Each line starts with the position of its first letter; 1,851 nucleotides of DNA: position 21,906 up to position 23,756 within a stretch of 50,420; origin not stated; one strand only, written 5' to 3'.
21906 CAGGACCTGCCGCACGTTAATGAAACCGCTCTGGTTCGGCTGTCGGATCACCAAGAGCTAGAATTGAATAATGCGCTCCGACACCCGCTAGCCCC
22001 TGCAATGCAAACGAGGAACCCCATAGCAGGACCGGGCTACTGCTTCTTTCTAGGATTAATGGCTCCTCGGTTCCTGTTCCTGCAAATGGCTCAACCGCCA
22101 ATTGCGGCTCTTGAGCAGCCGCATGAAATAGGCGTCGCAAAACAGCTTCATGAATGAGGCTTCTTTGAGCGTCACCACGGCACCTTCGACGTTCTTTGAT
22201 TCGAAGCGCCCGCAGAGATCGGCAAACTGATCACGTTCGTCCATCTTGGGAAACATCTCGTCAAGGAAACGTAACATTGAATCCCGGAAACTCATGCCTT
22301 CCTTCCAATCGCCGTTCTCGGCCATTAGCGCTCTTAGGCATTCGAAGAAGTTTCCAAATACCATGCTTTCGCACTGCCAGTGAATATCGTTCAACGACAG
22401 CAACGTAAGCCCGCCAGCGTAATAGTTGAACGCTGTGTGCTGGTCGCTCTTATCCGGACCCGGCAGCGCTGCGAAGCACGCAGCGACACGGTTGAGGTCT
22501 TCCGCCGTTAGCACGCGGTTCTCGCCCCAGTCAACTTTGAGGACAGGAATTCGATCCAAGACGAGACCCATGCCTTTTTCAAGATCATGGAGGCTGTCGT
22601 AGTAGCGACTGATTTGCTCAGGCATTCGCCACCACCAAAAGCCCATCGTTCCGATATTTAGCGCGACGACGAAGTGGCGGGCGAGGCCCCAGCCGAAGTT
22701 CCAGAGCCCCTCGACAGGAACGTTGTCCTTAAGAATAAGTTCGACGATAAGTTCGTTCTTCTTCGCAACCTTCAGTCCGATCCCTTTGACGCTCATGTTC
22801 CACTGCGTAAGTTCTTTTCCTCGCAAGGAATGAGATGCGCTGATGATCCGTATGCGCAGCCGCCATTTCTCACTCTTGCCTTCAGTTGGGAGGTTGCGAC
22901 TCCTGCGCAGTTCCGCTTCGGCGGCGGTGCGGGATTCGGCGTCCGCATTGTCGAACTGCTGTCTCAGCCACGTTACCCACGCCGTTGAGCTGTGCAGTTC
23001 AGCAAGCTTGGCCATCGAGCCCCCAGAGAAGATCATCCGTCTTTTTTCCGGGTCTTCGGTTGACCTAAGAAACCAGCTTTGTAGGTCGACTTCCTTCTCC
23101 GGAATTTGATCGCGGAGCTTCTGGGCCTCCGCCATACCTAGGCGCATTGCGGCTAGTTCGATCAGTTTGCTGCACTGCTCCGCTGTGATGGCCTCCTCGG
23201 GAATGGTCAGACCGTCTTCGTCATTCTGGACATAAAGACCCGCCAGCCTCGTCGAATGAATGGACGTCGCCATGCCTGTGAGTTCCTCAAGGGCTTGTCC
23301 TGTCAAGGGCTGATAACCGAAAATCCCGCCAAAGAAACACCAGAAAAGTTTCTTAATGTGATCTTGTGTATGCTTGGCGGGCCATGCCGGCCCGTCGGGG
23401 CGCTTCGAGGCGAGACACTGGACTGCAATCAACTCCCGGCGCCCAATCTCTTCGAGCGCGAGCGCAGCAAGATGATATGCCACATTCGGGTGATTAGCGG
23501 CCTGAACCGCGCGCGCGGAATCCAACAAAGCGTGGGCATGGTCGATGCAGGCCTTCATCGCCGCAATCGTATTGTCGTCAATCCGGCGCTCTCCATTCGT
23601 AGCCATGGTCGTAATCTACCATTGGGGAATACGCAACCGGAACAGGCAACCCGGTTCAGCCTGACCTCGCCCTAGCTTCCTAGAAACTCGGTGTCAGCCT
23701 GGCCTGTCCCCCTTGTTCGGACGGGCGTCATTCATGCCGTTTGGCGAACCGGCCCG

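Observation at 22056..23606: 516-aa protein: AbiV/HEPN-like N-terminal domain fused to a ~270-aa domain of unknown type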

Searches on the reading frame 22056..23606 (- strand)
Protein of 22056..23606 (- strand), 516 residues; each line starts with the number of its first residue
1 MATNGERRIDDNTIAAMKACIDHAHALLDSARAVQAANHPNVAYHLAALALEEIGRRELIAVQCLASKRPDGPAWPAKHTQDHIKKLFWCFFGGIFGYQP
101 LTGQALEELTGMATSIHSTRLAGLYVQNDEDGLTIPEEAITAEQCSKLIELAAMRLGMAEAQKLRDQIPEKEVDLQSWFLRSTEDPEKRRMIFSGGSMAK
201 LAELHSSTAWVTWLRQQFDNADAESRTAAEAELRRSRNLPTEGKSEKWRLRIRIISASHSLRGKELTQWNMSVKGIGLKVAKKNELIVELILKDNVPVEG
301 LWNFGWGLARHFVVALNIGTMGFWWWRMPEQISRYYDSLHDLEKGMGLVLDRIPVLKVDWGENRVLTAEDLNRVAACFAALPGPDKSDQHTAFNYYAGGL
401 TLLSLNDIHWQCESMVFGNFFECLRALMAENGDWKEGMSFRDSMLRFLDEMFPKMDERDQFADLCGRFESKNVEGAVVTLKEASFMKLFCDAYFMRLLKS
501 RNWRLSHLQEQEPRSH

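Call 3: search_protein_families(library=pfam, proteins=[window:22056-23606:-], max_evalue=1)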
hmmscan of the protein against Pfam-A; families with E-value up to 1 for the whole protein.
window:22056-23606:- (516 aa): 2 families
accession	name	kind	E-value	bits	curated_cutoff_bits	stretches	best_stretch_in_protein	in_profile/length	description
PF18728.6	HEPN_AbiV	-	1.1e-16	61.8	27.1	1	14-154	3-152/155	AbiV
PF06085.16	Rz1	-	0.13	12.4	27.9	1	62-86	7-30/41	Lipoprotein Rz1 precursor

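Call 4: search_protein_families(library=padloc, proteins=[window:22056-23606:-], max_evalue=1)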
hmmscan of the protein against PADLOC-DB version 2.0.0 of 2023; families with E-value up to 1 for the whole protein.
window:22056-23606:- (516 aa): 1 family
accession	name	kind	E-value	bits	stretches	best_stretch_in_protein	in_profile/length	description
PDLC02353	AbiV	-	3e-07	28.4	1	6-152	16-164/196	AbiV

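Call 5: search_protein_families(library=ncbifam, proteins=[window:22056-23606:-], max_evalue=1)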
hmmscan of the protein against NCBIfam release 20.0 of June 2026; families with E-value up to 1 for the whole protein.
window:22056-23606:- (516 aa): 2 families
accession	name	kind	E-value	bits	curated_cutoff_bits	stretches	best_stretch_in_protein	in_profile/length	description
TIGR04498.1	AbiV_defense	subfamily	3.1e-14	53.5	27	1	16-152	2-142/143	AbiV family abortive infection protein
NF047583.1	LIC10604_fam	equivalog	0.06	12.9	200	1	246-305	55-113/161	LIC10604 family protein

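Call 7: find_homologous_proteins(query=window:22056-23606:-, max_evalue=0.001)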
Query window:22056-23606:- (516 aa): 241 proteins with E <= 0.001 among 8000 candidates; the best 120 are listed.
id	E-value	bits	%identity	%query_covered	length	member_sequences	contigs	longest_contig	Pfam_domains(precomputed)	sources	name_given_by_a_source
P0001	0.0e+0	1196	100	100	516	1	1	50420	PF18728.7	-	-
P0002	8.5e-291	983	82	99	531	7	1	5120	PF18728.7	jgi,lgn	-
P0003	8.9e-288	973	82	99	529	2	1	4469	PF18728.7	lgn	-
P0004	4.9e-275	931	77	99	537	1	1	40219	PF18728.7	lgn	-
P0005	4.6e-274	928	80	96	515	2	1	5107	PF18728.7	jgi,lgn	-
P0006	5.5e-274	928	78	99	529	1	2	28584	PF18728.7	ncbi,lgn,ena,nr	ncbi:MAG TPA: AbiV family abortive infection protein [Terriglobia bacterium]|nr:AbiV family abortive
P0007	1.1e-270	917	79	97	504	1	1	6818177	PF18728.7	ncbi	-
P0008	6.9e-250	848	70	98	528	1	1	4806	PF18728.7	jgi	jgi:AbiV family abortive infection protein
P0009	1.0e-244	831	71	97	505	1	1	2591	PF18728.7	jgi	jgi:AbiV family abortive infection protein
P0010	2.1e-241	820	70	96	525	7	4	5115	PF18728.7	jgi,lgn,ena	jgi:AbiV family abortive infection protein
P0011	2.6e-241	820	69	98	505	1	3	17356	PF18728.7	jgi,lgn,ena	-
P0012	2.8e-240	816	68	99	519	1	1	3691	PF18728.7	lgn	-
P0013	1.4e-237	808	68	97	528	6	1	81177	PF18728.7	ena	-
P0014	2.6e-225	767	65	96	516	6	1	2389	PF18728.7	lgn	-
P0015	6.5e-225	766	65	97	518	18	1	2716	PF18728.7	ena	-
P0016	1.0e-224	765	65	96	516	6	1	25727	PF18728.7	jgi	jgi:AbiV family abortive infection protein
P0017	1.5e-222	758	63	97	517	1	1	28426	PF18728.7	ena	-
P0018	2.8e-222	757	64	97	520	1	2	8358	PF18728.7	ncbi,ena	-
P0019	1.7e-221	754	63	97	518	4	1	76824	PF18728.7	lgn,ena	-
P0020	2.3e-220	751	64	97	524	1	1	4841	PF18728.7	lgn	-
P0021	4.0e-220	750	64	97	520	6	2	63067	PF18728.7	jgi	jgi:AbiV family abortive infection protein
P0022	2.6e-219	747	65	95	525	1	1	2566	PF18728.7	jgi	jgi:AbiV family abortive infection protein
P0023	6.4e-216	736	62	96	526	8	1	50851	PF18728.7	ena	-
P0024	1.9e-215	735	61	98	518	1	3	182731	PF18728.7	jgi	jgi:AbiV family abortive infection protein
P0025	1.4e-214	732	63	94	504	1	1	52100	PF18728.7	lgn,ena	-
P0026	1.5e-212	725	60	100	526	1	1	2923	PF18728.7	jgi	jgi:AbiV family abortive infection protein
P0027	2.7e-212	724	62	95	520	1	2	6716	PF18728.7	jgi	jgi:AbiV family abortive infection protein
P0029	5.7e-208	710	61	95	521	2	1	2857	PF18728.7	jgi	jgi:AbiV family abortive infection protein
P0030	3.2e-206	704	61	94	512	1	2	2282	PF18728.7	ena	-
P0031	1.3e-204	699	59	96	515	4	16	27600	PF18728.7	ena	-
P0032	2.1e-204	698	59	97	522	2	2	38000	PF18728.7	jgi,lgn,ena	-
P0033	2.4e-202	691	60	95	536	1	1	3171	PF18728.7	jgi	-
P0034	2.7e-202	691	61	95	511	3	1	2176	PF18728.7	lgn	-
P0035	6.2e-200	683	59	96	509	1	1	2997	PF18728.7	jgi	jgi:AbiV family abortive infection protein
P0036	3.2e-199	681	61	89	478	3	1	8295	PF18728.7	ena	-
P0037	2.7e-197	675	58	97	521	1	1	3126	PF18728.7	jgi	jgi:AbiV family abortive infection protein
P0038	1.0e-196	673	59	96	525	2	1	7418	PF18728.7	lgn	-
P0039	1.4e-196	672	58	99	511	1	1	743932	PF18728.7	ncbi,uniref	ncbi:AbiV family abortive infection protein [Bradyrhizobium sp. S3.2.12]|uniref:AbiV family abortive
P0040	2.4e-194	665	58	95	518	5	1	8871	PF18728.7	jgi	jgi:AbiV family abortive infection protein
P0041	1.0e-193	663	57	95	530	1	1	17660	PF18728.7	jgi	jgi:AbiV family abortive infection protein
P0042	1.4e-193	662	59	95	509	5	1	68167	PF18728.7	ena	-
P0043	1.4e-192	659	58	94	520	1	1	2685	PF18728.7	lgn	-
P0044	2.4e-192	658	57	96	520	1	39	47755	PF18728.7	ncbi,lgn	-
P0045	2.7e-191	655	58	97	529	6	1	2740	PF18728.7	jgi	jgi:AbiV family abortive infection protein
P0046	2.6e-190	652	57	96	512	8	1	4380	PF18728.7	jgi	jgi:AbiV family abortive infection protein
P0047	5.5e-190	651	57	93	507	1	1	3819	PF18728.7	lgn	-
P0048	5.9e-190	650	58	93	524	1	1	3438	PF18728.7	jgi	jgi:AbiV family abortive infection protein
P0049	6.3e-190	650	57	93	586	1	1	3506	PF18728.7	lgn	-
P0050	7.4e-190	650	57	94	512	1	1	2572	PF18728.7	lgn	-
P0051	1.2e-189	649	57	93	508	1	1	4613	PF18728.7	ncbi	-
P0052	2.2e-189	649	57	95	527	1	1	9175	PF18728.7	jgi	jgi:AbiV family abortive infection protein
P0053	5.4e-189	647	57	96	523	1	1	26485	PF18728.7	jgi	jgi:AbiV family abortive infection protein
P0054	1.7e-188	646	56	97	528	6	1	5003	PF18728.7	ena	-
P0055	4.6e-188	644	56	93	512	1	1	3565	PF18728.7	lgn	-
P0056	4.8e-188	644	57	95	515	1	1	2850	PF18728.7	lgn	-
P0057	1.1e-187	643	56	97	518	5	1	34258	PF18728.7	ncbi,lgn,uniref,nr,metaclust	ncbi:hypothetical protein LCM4577_32175 [Mesorhizobium sp. LCM 4577]|uniref:AbiV family abortive inf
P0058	1.5e-187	643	57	94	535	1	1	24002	PF18728.7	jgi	jgi:AbiV family abortive infection protein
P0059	2.6e-187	642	56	96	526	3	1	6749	PF18728.7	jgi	jgi:AbiV family abortive infection protein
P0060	2.8e-187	642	56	96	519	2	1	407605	PF18728.7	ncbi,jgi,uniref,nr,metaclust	ncbi:hypothetical protein ASD45_20955 [Pseudolabrys sp. Root1462]|jgi:AbiV family abortive infection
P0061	1.2e-186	640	57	93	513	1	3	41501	PF18728.7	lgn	-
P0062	8.7e-186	637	55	94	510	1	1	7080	PF18728.7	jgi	jgi:AbiV family abortive infection protein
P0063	9.6e-185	633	56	94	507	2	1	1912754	PF18728.7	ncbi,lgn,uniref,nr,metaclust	ncbi:AbiV family abortive infection protein [Bradyrhizobium japonicum]|uniref:AbiV family abortive i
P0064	1.2e-184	633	56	94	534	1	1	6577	PF18728.7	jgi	jgi:AbiV family abortive infection protein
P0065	2.8e-184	632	56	97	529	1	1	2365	PF18728.7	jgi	jgi:AbiV family abortive infection protein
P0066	3.6e-184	631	53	94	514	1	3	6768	PF18728.7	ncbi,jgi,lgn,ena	jgi:AbiV family abortive infection protein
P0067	3.6e-184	631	53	97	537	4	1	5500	PF18728.7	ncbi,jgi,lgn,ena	jgi:AbiV family abortive infection protein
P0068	4.5e-184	631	56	93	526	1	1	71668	PF18728.7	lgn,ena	-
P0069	6.2e-184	631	55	94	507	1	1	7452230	PF18728.7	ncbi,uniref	ncbi:AbiV family abortive infection protein [Bradyrhizobium sp. PUT101]|uniref:AbiV family abortive 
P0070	1.0e-182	627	54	94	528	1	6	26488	PF18728.7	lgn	-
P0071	5.7e-182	624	54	95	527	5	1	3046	PF18728.7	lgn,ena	-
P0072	9.2e-182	623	55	94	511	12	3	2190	PF18728.7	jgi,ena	jgi:AbiV family abortive infection protein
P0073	1.7e-181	623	55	95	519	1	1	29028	PF18728.7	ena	-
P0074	1.9e-181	622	53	96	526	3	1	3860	PF18728.7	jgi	jgi:AbiV family abortive infection protein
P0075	2.1e-181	622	55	94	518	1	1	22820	PF18728.7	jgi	jgi:AbiV family abortive infection protein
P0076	2.7e-181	622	54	97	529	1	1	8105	PF18728.7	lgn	-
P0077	4.3e-181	621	52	99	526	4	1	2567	PF18728.7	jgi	jgi:AbiV family abortive infection protein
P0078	6.7e-181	621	54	97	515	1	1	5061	PF18728.7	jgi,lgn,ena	-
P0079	7.8e-181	620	54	93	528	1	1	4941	PF18728.7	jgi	-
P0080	1.9e-180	619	54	96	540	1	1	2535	PF18728.7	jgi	jgi:AbiV family abortive infection protein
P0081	2.5e-180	619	55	95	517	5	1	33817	PF18728.7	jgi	jgi:AbiV family abortive infection protein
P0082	1.3e-179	616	55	96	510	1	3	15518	PF18728.7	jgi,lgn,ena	-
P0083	9.4e-179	613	54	95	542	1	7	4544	PF18728.7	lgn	-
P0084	1.3e-178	613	54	96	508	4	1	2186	PF18728.7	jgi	jgi:AbiV family abortive infection protein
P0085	1.4e-178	613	54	95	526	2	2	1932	PF18728.7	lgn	-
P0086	1.7e-178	613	55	93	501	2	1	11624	PF18728.7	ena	-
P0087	6.2e-178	611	51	97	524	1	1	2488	PF18728.7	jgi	-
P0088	7.4e-178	611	55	94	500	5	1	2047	PF18728.7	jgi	-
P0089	1.1e-177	610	53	93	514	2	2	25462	PF18728.7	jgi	jgi:AbiV family abortive infection protein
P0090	6.2e-177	607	55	95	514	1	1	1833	PF18728.7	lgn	-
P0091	8.6e-177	607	54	95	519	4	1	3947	PF18728.7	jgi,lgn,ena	-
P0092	2.6e-176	605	54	96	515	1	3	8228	PF18728.7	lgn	-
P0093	3.5e-176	605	54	93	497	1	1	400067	PF18728.7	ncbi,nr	ncbi:MAG: AbiV family abortive infection protein [Proteobacteria bacterium]|nr:AbiV family abortive 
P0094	4.0e-176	605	54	94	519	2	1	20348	PF18728.7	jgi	jgi:AbiV family abortive infection protein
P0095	5.1e-176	604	53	94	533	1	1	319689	PF18728.7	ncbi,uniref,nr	ncbi:AbiV family abortive infection protein [Pelagibius litoralis]|uniref:AbiV family abortive infec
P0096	7.2e-176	604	53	95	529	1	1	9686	PF18728.7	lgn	-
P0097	1.9e-175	603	53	95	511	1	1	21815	PF18728.7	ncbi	-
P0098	2.1e-175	602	53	95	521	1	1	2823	PF18728.7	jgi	jgi:AbiV family abortive infection protein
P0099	4.2e-174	598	52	93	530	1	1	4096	PF18728.7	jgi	-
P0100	5.4e-173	594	53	94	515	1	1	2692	PF18728.7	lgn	-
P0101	2.1e-172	593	52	93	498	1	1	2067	PF18728.7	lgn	-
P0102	2.7e-172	592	51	97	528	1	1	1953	PF18728.7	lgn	-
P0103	2.8e-172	592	60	80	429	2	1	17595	PF18728.7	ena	-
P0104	4.0e-172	592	51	96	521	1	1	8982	PF18728.7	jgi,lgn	-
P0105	5.0e-172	591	53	97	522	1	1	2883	PF18728.7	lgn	-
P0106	5.6e-172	591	52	97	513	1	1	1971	PF18728.7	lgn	-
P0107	2.5e-171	589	52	96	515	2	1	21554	PF18728.7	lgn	-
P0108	4.6e-171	588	53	93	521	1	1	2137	PF18728.7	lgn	-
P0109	7.8e-171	587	52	96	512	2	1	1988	PF18728.7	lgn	-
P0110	1.5e-170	586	50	96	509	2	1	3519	PF18728.7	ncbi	-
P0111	3.4e-170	585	52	95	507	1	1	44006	PF18728.7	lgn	-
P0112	4.6e-170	585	52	94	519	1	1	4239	PF18728.7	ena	-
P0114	9.0e-170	584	52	95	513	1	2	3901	PF18728.7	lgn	-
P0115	2.2e-169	583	52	96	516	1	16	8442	PF18728.7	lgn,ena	-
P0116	5.0e-169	581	52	96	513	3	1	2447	PF18728.7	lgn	-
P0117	8.2e-169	581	52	95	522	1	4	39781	PF18728.7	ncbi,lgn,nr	ncbi:MAG TPA: AbiV family abortive infection protein [Rhizomicrobium sp.]|nr:AbiV family abortive in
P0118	8.6e-169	581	52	95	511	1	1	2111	PF18728.7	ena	-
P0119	4.5e-168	578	52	92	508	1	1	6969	PF18728.7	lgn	-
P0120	1.4e-167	577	52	94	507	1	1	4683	PF18728.7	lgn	-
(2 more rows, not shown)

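Call 11: search_solved_structures(query=A1, max_evalue=10, show_alignments=3)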
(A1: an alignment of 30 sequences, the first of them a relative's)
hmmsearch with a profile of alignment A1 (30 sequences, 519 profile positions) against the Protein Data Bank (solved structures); distinct sequences matched with E-value up to 10: 3.
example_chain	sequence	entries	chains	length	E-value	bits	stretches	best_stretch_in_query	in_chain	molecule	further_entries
9bj5_A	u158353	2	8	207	0.00012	24.3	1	5-150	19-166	AbiV family abortive infection protein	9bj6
9bj7_A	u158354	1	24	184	0.00041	22.5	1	16-150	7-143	AbiV family abortive infection protein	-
4qiw_C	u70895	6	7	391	0.3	13.1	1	41-124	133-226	DNA-directed RNA polymerase subunit A'' | DNA-directed RNA polymerase subunit A""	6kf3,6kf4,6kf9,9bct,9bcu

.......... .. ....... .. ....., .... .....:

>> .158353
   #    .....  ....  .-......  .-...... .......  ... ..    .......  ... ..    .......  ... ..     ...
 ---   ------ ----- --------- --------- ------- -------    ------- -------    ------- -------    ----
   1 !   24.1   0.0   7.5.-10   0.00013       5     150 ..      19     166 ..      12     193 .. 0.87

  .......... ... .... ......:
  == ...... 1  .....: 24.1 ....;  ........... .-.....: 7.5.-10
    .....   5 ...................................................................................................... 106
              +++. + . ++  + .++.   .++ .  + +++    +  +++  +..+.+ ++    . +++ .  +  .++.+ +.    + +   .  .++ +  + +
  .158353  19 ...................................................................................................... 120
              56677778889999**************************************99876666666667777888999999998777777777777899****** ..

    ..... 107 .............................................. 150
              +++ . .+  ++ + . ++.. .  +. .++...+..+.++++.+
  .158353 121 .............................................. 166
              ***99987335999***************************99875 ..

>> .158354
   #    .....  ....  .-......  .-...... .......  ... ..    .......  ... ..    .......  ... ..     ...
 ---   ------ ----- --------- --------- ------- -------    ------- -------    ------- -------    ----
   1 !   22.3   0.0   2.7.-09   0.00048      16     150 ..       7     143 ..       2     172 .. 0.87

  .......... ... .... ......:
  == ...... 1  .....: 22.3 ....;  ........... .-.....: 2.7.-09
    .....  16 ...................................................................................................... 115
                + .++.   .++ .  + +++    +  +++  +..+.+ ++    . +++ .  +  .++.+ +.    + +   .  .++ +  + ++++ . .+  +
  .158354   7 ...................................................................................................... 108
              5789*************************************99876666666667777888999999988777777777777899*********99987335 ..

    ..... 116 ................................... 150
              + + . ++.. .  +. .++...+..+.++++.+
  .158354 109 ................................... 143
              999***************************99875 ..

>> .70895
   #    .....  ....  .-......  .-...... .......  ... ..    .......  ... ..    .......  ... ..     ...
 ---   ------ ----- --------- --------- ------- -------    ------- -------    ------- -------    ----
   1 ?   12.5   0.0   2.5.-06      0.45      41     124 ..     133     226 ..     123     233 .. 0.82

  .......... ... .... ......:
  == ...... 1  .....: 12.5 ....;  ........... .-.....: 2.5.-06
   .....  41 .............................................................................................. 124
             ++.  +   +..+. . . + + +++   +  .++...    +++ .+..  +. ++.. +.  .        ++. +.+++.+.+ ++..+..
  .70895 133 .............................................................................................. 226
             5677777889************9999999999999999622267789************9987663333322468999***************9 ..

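Call 12: find_encoding_contigs(protein=P0004, flank=8000, max_places=3)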
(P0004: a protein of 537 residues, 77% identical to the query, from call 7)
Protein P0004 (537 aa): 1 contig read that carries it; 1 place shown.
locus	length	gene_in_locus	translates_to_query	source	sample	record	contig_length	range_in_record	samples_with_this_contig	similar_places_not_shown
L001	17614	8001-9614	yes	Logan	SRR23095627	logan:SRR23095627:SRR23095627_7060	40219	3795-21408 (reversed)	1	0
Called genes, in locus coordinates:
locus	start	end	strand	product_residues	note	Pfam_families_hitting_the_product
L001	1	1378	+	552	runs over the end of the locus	-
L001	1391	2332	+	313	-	-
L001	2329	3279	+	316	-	-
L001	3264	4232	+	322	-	-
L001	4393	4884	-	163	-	-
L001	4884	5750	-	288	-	-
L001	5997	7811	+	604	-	PF02195:ParB_N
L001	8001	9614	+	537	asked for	PF18728:HEPN_AbiV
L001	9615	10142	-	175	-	-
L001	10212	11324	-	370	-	-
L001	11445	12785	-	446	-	-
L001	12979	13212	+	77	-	-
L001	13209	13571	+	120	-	PF11171:DUF2958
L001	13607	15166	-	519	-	-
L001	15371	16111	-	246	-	-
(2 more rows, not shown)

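Call 20: predict_structure(alignment_id=A1)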
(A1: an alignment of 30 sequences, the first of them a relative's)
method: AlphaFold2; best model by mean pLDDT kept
length: 516 residues; sequences in the alignment: 30
mean_pLDDT: 74.5   pTM: 0.55
mean pLDDT of the five models: 74.5, 74.2, 71.8, 71.2, 69.6
residues with pLDDT >= 90: 80; 70-90: 280; 50-70: 104; < 50: 52
segments of 3 or more residues with pLDDT < 50: 1-5, 70-72, 98-101, 327-337, 348-363, 406-410, 511-516
pLDDT, mean of each block of 10 residues (from residue 1): 51 84 92 90 90 85 62 54 76 57 61 81 62 58 90 86 69 72 62 72 73 86 74 80 84 75 79 80 80 81 74 86 61 46 58 31 65 84 67 87 58 83 93 90 92 86 92 82 88 87 62 41
secondary structure, 60 per line:
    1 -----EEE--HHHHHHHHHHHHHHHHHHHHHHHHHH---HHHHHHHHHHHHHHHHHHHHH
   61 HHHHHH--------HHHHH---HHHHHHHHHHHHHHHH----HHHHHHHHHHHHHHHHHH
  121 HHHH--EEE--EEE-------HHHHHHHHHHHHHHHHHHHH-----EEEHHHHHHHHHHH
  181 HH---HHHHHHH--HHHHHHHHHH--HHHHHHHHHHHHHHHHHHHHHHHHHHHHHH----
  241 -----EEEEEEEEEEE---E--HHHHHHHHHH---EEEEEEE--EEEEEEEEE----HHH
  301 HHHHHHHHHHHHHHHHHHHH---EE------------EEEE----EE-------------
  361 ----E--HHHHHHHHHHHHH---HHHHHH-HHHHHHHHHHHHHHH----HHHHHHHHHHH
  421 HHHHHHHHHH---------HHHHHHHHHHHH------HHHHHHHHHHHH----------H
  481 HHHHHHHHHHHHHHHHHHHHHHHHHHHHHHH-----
elements in order: E6-8 H11-36 H40-66 H75-79 H83-98 H103-124 E127-129 E132-134 H142-161 E167-169 H170-182 H186-192 H195-204 H207-236 E246-256 H263-272 E276-282 E285-293 H298-320 E338-341 H368-380 H384-389 H391-405 H410-430 H440-451 H458-469 H480-511
